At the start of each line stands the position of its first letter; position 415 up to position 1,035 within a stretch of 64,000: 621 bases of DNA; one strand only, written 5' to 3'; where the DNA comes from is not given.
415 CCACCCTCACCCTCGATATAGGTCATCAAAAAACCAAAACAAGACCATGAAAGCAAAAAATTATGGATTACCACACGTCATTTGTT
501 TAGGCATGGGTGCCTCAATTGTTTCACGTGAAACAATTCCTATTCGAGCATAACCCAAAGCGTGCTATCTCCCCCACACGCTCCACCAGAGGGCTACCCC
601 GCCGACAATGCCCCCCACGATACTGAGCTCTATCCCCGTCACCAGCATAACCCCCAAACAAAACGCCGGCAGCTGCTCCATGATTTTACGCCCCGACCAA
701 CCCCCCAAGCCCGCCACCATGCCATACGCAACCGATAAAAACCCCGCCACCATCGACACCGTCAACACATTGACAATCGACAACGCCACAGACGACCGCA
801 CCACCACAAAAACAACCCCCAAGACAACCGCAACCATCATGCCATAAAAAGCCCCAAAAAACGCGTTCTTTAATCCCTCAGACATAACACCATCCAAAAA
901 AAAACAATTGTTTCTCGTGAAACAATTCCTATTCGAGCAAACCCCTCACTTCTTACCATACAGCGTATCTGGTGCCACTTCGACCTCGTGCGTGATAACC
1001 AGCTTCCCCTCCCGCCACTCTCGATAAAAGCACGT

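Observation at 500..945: Single parS sites embedded in a 34-bp extended palindrome, and near-identical ~38-bp direct repeats flanking a small membrane-protein gene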

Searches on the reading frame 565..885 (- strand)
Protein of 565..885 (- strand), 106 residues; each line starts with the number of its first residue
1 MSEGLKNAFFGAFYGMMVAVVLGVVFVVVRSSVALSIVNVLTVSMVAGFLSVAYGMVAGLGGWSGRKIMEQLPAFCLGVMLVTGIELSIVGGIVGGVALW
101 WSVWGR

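Call 42: search_protein_families(library=pfam, max_evalue=0.01, proteins=[window:565-885:-])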
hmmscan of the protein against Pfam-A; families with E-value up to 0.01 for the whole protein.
window:565-885:- (106 aa): 0 families
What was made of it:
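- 565..885 (-): ORFan gene for a 106-aa hydrophobic protein (NCBI GDA50_00180), bracketed by the two repeat copies. No Pfam family (call 42).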

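Call 43: find_homologous_proteins(query=window:565-885:-, max_evalue=0.001)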
Query window:565-885:- (106 aa): 1 proteins with E <= 0.001 among 27 candidates.
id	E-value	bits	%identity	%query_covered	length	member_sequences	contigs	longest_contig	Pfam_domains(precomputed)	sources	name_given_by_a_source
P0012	4.2e-56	206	100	100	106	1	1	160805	-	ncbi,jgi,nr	ncbi:MAG: hypothetical protein GDA50_00180 [Alphaproteobacteria bacterium GM202ARS2]|nr:hypothetical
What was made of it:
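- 565..885 (-): The only match among 5.8 billion proteins is itself (call 43).
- On MITE: That ORF is unique among 5.8 billion proteins (call 43).
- The ORFan cassette occurs only once in 5.8 billion proteins (call 43).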
